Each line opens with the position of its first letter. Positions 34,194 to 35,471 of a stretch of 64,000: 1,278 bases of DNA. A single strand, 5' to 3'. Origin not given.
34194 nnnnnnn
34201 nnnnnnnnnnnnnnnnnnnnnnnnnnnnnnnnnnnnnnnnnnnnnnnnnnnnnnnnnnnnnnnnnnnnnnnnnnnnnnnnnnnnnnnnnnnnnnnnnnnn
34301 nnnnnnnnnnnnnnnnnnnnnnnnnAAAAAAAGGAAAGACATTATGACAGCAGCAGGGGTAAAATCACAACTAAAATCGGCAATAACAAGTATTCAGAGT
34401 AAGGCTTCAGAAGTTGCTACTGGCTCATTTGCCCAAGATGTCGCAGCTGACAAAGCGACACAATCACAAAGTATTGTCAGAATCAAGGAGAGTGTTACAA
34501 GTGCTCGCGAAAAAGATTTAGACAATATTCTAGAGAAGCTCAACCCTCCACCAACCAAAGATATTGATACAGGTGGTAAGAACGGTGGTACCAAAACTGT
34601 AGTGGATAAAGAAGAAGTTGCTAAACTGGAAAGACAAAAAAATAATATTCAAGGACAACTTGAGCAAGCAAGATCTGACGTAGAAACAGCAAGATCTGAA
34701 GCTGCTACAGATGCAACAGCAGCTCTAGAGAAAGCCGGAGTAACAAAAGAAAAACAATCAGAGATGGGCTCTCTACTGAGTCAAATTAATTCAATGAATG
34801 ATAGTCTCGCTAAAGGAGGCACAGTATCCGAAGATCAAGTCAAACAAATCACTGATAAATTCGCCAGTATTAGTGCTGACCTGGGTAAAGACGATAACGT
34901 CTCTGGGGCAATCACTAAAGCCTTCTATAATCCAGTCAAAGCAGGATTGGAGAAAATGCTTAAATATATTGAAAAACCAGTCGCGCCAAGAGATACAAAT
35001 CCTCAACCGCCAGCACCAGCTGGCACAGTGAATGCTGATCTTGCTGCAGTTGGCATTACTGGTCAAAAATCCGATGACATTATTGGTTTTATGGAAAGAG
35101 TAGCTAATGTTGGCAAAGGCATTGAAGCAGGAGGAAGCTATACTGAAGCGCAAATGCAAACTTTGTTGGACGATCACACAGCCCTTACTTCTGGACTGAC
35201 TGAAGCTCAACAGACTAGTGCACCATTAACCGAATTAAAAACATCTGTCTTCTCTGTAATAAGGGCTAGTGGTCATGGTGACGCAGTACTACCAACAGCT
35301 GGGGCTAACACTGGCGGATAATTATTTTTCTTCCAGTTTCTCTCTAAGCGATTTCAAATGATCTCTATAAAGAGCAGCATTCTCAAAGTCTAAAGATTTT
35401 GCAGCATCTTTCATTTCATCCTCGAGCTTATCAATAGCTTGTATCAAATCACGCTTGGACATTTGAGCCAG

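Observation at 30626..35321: Four-gene cluster of uncharacterised, signal-less coiled-coil proteins bracketed by two paralogs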

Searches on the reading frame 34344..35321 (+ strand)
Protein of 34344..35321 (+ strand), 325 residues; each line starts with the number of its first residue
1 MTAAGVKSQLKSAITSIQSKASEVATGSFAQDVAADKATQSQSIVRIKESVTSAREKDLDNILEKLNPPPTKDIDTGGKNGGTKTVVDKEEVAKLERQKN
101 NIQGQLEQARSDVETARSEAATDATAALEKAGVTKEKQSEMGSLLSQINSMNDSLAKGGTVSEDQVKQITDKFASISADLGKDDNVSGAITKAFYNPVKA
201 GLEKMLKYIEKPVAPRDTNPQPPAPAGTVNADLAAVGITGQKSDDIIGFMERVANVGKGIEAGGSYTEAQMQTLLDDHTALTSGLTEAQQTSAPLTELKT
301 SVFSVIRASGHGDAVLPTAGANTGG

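Call 3: search_protein_families(library=pfam, proteins=[window:34344-35321:+], max_evalue=1)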
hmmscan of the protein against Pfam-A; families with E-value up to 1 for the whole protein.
window:34344-35321:+ (325 aa): 12 families
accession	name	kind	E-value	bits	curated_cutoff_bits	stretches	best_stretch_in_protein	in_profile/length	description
PF20870.2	FAM186A-B_N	-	0.00041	20.3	27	1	84-210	10-132/243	FAM186A/B, N-terminal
PF10473.14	CENP-F_leu_zip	-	0.00085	19.8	34.5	1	89-158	23-88/140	Leucine-rich repeats of kinetochore protein Cenp-F/LEK1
PF04513.17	Baculo_PEP_C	-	0.017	15.7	38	1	92-176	22-104/140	Baculovirus polyhedron envelope protein, PEP, C terminus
PF06818.20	Fez1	-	0.078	13.9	34.4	1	6-168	15-158/199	Fez1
PF24615.2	Spectrin_Anc-1_2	-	0.14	12.9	28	0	6-61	16-70/105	Nuclear anchorage protein 1, spectrin repeat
PF04108.17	ATG17_like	-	0.15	11.9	43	1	8-174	126-302/355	Autophagy protein ATG17-like domain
PF12761.13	End3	-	0.17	12.5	25.2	0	87-127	11-51/115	Actin cytoskeleton-regulatory complex protein END3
PF04632.18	FUSC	-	0.21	10.6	30.9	1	108-190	195-268/660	Fusaric acid resistance protein family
PF03938.19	OmpH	-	0.22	12.2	32.4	1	89-186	18-113/141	Outer membrane protein (OmpH-like)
PF01025.24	GrpE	-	0.24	11.5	25.8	1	86-180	14-101/165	GrpE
PF14966.11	DNA_repr_REX1B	-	0.27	12.2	24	0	9-66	19-76/94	DNA repair REX1-B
PF24423.1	OVT1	-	0.46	11.4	30.9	0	89-122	20-54/100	Major antigen, helical domain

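Call 4: search_protein_families(library=ncbifam, proteins=[window:34344-35321:+], max_evalue=1)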
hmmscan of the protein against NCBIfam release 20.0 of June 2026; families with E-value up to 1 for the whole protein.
window:34344-35321:+ (325 aa): 6 families
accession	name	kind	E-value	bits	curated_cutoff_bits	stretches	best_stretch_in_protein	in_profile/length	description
NF002572.0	PRK02224.1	equivalog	0.0012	17.2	1087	1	3-187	232-414/888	DNA double-strand break repair ATPase Rad50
NF038350.1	taxis_HmpF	equivalog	0.03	12.7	200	1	89-178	465-550/553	pilus motility taxis protein HmpF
TIGR04527.1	mycoplas_twoTM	subfamily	0.11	12.2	125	0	90-217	68-178/248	MG_279/MG_280 family protein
NF008244.0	PRK11020.1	equivalog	0.25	11.9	110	1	83-147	26-90/120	YibL family ribosome-associated protein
NF038178.1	AlgP_Nterm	equivalog_domain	0.86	10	100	1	86-145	33-87/132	AlgP family protein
NF008438.0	PRK11281.1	equivalog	0.92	7.1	991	0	6-178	41-206/1113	mechanosensitive channel MscK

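Call 18: search_protein_families(library=padloc, proteins=[window:34344-35321:+], max_evalue=0.1)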
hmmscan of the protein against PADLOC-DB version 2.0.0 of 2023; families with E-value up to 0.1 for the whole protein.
window:34344-35321:+ (325 aa): 7 families
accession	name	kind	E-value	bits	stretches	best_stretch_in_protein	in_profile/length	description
PDLC00605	ZorA1|ZorA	-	0.00035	17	1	100-197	415-504/700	MotA/ExbB/TolQ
PDLC02747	PbeC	-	0.00077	16.4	1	91-219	367-496/632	PbeC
PDLC00650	ZorA3|ZorA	-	0.0048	13.4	1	93-211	378-495/1063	MotA/ExbB/TolQ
PDLC04161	HEC-07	-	0.008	13.1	1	87-172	330-412/553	-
PDLC03863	LmuB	-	0.016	11.9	1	90-159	369-438/610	-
PDLC00503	JetC1|JetC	-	0.018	11.1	1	9-175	662-826/1146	DUF3584 domain; MukB-like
PDLC00581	JetC3|JetC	-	0.047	9.4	1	30-209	468-647/1473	DUF3584 domain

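Call 19: search_protein_families(library=phrogs, proteins=[window:34344-35321:+], max_evalue=0.1)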
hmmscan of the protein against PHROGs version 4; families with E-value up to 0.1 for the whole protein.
window:34344-35321:+ (325 aa): 2 families
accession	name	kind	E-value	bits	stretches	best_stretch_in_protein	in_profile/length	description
phrog_35387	-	unknown function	0.011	17.2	1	88-134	24-72/87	-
phrog_3550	-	unknown function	0.054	14.9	0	90-135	32-74/79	-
